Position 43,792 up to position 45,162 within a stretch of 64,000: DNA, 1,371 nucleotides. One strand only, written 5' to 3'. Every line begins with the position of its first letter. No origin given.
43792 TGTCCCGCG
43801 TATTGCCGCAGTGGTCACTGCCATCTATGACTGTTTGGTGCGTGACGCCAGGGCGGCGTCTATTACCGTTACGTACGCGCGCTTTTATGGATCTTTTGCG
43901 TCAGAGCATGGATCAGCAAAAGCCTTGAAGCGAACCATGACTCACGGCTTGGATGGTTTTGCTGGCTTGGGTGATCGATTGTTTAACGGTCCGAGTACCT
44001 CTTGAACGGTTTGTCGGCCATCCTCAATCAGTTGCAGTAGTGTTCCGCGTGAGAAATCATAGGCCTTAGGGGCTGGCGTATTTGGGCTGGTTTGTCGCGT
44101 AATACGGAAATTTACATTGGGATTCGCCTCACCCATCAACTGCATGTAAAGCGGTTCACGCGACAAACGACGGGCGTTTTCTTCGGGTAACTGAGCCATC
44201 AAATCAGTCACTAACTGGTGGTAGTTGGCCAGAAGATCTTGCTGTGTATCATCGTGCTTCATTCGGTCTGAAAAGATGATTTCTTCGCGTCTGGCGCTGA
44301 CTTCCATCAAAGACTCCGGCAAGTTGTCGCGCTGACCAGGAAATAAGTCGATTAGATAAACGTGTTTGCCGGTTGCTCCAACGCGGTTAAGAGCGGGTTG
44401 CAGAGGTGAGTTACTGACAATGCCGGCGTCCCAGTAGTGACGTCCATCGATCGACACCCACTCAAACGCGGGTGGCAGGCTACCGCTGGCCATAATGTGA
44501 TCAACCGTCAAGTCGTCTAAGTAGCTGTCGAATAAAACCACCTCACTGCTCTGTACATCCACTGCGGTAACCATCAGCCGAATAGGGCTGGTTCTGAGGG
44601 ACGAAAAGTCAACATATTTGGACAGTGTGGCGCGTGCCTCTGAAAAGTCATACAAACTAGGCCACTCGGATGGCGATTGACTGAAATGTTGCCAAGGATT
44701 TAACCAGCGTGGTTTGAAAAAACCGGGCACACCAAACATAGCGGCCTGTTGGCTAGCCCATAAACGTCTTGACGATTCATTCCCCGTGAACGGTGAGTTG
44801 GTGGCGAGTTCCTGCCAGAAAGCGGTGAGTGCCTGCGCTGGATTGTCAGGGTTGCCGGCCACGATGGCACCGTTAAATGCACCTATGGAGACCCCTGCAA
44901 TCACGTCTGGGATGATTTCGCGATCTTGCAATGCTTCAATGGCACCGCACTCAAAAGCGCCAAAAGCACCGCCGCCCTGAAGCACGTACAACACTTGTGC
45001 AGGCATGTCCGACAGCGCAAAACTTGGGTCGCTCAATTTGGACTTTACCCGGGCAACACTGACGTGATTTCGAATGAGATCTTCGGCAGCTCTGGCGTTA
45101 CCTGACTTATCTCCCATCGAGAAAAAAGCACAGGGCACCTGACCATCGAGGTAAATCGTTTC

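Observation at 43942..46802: Flavodoxin gene translationally coupled to a 784-aa ferredoxin-reductase::patatin::DUF3734 fusion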

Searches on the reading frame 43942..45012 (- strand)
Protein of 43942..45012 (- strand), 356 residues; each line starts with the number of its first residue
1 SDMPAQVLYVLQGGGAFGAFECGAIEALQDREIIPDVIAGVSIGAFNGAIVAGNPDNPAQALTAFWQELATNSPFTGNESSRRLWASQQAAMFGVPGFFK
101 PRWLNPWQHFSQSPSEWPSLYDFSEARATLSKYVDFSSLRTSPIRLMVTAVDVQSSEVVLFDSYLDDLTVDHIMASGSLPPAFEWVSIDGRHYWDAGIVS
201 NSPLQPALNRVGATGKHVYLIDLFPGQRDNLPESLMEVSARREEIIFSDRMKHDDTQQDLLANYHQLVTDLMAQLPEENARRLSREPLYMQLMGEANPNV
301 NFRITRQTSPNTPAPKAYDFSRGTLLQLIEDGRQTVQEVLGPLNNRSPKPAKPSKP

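Call 15: search_solved_structures(query=window:43945-45009:-, max_evalue=1, show_alignments=1)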
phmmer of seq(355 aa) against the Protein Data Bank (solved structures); distinct sequences matched with E-value up to 1: 6.
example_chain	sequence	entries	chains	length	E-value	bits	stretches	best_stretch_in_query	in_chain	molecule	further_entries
5fqu_A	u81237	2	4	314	1.6e-08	37.6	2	7-75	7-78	PATATIN-LIKE PROTEIN, PLPD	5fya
6kth_A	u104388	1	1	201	0.13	14.9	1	97-120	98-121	Juvenile hormone diol kinase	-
4kyi_A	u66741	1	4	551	0.22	14.2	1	8-53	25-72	VipD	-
4akf_A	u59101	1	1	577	0.24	14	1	8-53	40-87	VIPD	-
4akx_B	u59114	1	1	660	0.48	13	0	6-54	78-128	EXOU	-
3tu3_B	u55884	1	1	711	0.57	12.8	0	6-54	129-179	ExoU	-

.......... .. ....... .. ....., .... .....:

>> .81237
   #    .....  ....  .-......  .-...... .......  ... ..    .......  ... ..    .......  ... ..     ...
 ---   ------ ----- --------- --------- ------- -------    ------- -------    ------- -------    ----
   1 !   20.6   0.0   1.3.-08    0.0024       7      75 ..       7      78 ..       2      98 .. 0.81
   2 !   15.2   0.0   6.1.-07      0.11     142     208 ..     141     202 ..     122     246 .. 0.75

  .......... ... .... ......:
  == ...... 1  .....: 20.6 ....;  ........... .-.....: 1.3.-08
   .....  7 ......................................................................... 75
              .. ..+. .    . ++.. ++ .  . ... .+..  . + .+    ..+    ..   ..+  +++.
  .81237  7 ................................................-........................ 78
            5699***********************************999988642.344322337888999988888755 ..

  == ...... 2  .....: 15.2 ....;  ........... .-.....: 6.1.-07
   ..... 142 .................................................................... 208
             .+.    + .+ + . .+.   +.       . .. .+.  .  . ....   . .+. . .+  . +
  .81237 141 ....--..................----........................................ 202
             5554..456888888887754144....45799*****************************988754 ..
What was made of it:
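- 44389..44985 (-): Patatin domain (residues 438-636) with oxyanion loop G441-G-G-x-x-G446, nucleophile elbow G468-x-S470-x-G472 and catalytic D623-x-G625. PlpD (5fqu) is the only solved relative found by sequence (call 15).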

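Call 51: search_protein_representatives(protein=window:43942-45012:-)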
Query: 356 residues. Proteins with E-value up to 0.001 (for the whole library): 11128; up to 1e-10: 2374; up to 1e-30: 282. The best 150 are listed.
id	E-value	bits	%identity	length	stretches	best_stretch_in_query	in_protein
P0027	2.4e-144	497.5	65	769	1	1-342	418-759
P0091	2.6e-131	454.7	60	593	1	3-342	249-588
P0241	6.6e-97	341.5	46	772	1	1-335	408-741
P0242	4.6e-93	328.9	48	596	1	3-341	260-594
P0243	1.4e-92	327.2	46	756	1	3-342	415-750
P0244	5.1e-90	318.8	44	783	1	3-350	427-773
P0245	6.8e-90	318.4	45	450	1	6-340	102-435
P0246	8.1e-88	311.6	45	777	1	4-331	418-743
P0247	4.5e-77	276.3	54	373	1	2-220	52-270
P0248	1.0e-74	268.5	42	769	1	2-340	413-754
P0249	3.3e-74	266.9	43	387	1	7-336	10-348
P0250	6.6e-71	256.0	45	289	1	59-340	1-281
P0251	4.1e-64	233.7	39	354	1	7-334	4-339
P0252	4.4e-57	210.5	38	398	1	9-332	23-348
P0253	4.1e-55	204.0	45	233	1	114-333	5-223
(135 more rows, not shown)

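Call 52: find_encoding_contigs(protein=P0249, flank=5000, max_places=3)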
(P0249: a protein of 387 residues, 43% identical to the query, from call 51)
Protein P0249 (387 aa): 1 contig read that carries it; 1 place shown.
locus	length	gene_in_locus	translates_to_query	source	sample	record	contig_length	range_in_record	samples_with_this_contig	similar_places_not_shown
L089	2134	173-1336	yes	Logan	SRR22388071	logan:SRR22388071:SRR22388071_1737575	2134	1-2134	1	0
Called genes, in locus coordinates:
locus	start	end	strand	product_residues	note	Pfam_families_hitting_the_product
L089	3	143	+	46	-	?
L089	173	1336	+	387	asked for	PF01734:Patatin, PF12536:DUF3734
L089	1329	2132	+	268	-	?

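Call 53: find_encoding_contigs(protein=P0251, flank=5000, max_places=3)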
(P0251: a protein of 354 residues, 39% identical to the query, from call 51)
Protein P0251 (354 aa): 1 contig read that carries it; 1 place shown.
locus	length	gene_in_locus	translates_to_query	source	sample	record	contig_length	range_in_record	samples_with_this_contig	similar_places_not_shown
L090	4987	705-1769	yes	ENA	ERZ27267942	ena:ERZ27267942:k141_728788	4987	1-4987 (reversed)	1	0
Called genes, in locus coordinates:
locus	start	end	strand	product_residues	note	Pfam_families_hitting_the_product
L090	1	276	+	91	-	?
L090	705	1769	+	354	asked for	PF01734:Patatin, PF12536:DUF3734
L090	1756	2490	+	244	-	PF00072:Response_reg, PF00196:GerE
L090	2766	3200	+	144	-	-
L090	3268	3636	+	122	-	PF09712:PHA_synth_III_E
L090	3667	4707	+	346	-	PF07167:PhaC_N (weak), PF00561:Abhydrolase_1, PF11339:DUF3141 (faint), PF12146:Hydrolase_4 (faint)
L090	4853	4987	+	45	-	?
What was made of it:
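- A class III PHA synthase (PhaE/PhaC) lies 1.5 kb from a stand-alone member in L090 (call 53).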

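Call 54: search_protein_families(library=ncbifam, proteins=[L089:1329-2132:+], max_evalue=0.00001)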
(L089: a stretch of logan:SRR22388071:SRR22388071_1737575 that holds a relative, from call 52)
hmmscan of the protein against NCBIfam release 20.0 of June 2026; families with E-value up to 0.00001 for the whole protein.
L089:1329-2132:+ (268 aa): 6 families
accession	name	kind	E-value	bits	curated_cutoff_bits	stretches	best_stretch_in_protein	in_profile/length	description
NF041398.1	GluDhGdhB_Halo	equivalog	6.1e-100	335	620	1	18-267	2-251/410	glutamate dehydrogenase GdhB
NF040817.1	GdhA_Arch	equivalog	4.1e-94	316.1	750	1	18-267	5-257/419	glutamate dehydrogenase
NF006929.0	PRK09414.1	equivalog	3.1e-56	191.2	536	1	39-267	49-276/445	NADP-specific glutamate dehydrogenase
NF010633.0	PRK14030.1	subfamily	3.4e-48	164.9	743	1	42-266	48-271/445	glutamate dehydrogenase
NF010634.0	PRK14031.1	equivalog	9.5e-48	162.7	822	1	45-267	49-272/444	NADP-specific glutamate dehydrogenase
NF035922.1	Trp_DH_ScyB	equivalog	9.1e-09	34.8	600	1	74-248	31-193/346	tryptophan dehydrogenase ScyB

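Call 67: find_related_loci(query=A3, collection=metagenome_contigs, flank=4000)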
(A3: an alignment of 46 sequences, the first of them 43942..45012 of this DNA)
Query A3 (356 aa) in metagenome_contigs; peptide patterns used: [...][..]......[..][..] (x = any residue, [..] = any of these).
600 stretches matched a pattern (row limit reached: there are more); 565 encode a relative of the query (tblastn E <= 1e-3); the best 80 are kept; 80 distinct loci.
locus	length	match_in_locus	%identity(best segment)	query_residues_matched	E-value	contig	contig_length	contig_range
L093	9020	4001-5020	49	1-337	4e-108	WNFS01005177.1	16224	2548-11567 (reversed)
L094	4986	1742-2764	46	6-351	4e-103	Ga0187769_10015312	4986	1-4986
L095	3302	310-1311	47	6-340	3e-103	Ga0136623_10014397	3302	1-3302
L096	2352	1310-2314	47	3-341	4e-104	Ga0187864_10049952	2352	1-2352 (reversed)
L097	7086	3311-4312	46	6-340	3e-99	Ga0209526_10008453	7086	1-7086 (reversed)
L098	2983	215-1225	46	3-340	1e-97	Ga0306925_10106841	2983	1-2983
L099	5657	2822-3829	46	5-341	4e-95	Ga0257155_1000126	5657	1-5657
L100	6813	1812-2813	46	6-340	2e-94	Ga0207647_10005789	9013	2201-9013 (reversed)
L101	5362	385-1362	46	6-332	2e-94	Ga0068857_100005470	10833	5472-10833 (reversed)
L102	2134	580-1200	54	3-209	7e-76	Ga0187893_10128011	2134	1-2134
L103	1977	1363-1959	56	6-204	2e-68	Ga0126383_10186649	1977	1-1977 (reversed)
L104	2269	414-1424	38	7-341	2e-61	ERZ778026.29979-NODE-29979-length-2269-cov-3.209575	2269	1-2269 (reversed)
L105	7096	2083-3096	37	6-340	7e-59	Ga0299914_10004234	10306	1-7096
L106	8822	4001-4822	41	8-276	6e-59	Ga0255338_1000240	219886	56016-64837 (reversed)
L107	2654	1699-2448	42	8-250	2e-59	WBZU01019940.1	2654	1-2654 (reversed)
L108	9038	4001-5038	37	8-340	4e-58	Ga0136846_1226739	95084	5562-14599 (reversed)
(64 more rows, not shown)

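Call 69: search_protein_families(library=ncbifam, proteins=[L108:5186-5965:+, L106:5144-5926:+], max_evalue=1e-20)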
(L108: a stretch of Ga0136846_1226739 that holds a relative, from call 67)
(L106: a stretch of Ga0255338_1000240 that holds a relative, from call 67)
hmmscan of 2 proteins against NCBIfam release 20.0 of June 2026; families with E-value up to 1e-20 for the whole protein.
L108:5186-5965:+ (260 aa): 164 families (the best 25 are shown)
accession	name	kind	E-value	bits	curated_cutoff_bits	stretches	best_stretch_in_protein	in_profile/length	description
NF009931.0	PRK13394.1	subfamily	2.3e-117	391.1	340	1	2-259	4-261/262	3-hydroxybutyrate dehydrogenase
NF009093.0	PRK12429.1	subfamily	4.2e-109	363.8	258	1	1-259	1-258/259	3-hydroxybutyrate dehydrogenase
TIGR01963.1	PHB_DH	subfamily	5.9e-95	317.3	307.05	1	6-259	2-254/255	3-hydroxybutyrate dehydrogenase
NF004791.0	PRK06138.1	equivalog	5.8e-56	189.6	312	1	1-258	1-250/252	SDR family oxidoreductase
NF004198.0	PRK05653.1-3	equivalog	1.1e-55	188.8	296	1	3-259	5-248/248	3-oxoacyl-ACP reductase FabG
TIGR03971.1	SDR_subfam_1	subfamily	2.6e-50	171.2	300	1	3-258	1-269/271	mycofactocin-coupled SDR family oxidoreductase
NF009466.0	PRK12826.1-2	subfamily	2.5e-49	168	222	1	5-256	3-243/248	3-oxoacyl-ACP reductase FabG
NF004203.0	PRK05653.2-4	subfamily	4e-49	167.3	313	1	1-254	2-253/260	3-oxoacyl-ACP reductase FabG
NF006190.0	PRK08324.1-4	equivalog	1.6e-48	165.4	1014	1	2-256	424-682/689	bifunctional aldolase/short-chain dehydrogenase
TIGR02415.1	23BDH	subfamily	5.1e-48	163.7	304.35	1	6-256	1-250/254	acetoin reductase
TIGR01830.1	3oxo_ACP_reduc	equivalog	1.9e-47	162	297.75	1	8-256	1-237/239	3-oxoacyl-[acyl-carrier-protein] reductase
NF005559.1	PRK07231.1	subfamily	3.2e-47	161.1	215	1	3-256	2-246/249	glucose 1-dehydrogenase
TIGR02632.1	RhaD_aldol-ADH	equivalog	2.1e-45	155.3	567.75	1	3-258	412-671/676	bifunctional rhamnulose-1-phosphate aldolase/short-chain dehydrogenase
NF005853.0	PRK07774.1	equivalog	2.7e-45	154.7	303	1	2-257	3-246/250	SDR family oxidoreductase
NF009384.0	PRK12743.1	equivalog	7.7e-45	153.1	264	1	4-256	5-246/258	SDR family oxidoreductase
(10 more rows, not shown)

L106:5144-5926:+ (261 aa): 178 families (the best 25 are shown)
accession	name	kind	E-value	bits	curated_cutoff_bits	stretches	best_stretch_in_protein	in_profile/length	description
TIGR01963.1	PHB_DH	subfamily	2.1e-112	374.5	307.05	1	6-260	2-254/255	3-hydroxybutyrate dehydrogenase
NF009093.0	PRK12429.1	subfamily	2e-103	345.2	258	1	1-260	1-258/259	3-hydroxybutyrate dehydrogenase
NF009931.0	PRK13394.1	subfamily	2.1e-85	286.4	340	1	2-260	4-261/262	3-hydroxybutyrate dehydrogenase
NF009466.0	PRK12826.1-2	subfamily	3.9e-60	203.4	222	1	4-259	2-245/248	3-oxoacyl-ACP reductase FabG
NF004791.0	PRK06138.1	equivalog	8.6e-60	202.1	312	1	1-261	1-252/252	SDR family oxidoreductase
NF005559.1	PRK07231.1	subfamily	3.7e-56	190.4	215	1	3-259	2-248/249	glucose 1-dehydrogenase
TIGR01830.1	3oxo_ACP_reduc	equivalog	9.5e-56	189.2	297.75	1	8-257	1-237/239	3-oxoacyl-[acyl-carrier-protein] reductase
NF004198.0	PRK05653.1-3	equivalog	3.8e-55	187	296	1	2-258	4-246/248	3-oxoacyl-ACP reductase FabG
NF005469.0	PRK07063.1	equivalog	1.7e-53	181.9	306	1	3-259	5-255/260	SDR family oxidoreductase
NF005711.0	PRK07523.1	subfamily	2.2e-53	181.4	413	1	2-260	7-253/255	SDR family oxidoreductase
TIGR03971.1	SDR_subfam_1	subfamily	2.9e-53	180.9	300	1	3-260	1-270/271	mycofactocin-coupled SDR family oxidoreductase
NF009464.0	PRK12824.1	subfamily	8.8e-52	176.2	269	1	5-258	2-242/245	3-oxoacyl-ACP reductase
NF005309.0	PRK06841.1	subfamily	3e-51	174.4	286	1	2-260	12-254/255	GolD/DthD family dehydrogenase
NF004818.0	PRK06172.1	equivalog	9.9e-51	172.5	336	1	1-260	3-252/253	SDR family oxidoreductase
NF053701.1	CsHdxCHCADhChcB2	equivalog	2.4e-50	171.3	350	1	3-260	1-244/245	cis-4-hydroxycyclohexanecarboxylate dehydrogenase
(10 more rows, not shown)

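Call 76: find_homologous_proteins(query=L108:3974-5125:+, max_evalue=1e-20)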
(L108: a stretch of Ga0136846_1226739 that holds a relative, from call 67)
Query L108:3974-5125:+ (384 aa): 8000 proteins with E <= 1e-20 among 8000 candidates; the best 120 are listed.
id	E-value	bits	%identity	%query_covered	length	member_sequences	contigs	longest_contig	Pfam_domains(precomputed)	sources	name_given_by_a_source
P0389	8.6e-256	866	100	100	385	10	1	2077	PF12536.14,PF01734.28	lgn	-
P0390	1.5e-214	730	87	100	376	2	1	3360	PF12536.14,PF01734.28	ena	-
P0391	4.4e-214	729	87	100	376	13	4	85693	PF12536.14,PF01734.28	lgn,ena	-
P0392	2.6e-212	723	86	100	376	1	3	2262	PF12536.14,PF01734.28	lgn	-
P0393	1.9e-210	717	85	99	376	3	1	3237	PF12536.14,PF01734.28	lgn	-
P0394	1.7e-192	658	79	98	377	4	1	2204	PF12536.14,PF01734.28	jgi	jgi:NTE family protein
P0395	5.8e-191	653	79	100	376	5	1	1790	PF12536.14,PF01734.28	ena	-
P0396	5.9e-157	541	68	98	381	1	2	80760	PF12536.14,PF01734.28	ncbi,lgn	ncbi:MAG: patatin-like phospholipase family protein [Burkholderiaceae bacterium]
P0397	7.2e-157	540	69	96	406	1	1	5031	PF12536.14,PF01734.28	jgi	jgi:NTE family protein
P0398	8.7e-157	540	68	97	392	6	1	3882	PF12536.14,PF01734.28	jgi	jgi:NTE family protein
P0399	1.7e-156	539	69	96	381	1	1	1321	PF12536.14,PF01734.28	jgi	jgi:NTE family protein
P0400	3.1e-156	538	69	97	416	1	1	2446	PF12536.14,PF01734.28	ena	-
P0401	3.1e-156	538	68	97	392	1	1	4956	PF12536.14,PF01734.28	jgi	jgi:NTE family protein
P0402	3.2e-156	538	68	97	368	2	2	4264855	PF12536.14,PF01734.28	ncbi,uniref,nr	ncbi:DUF3734 domain-containing protein [Rhodoferax saidenbachensis]|uniref:PNPLA domain-containing p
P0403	9.1e-156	537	68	98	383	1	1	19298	PF12536.14,PF01734.28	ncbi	ncbi:MAG: patatin-like phospholipase family protein [Burkholderiales bacterium]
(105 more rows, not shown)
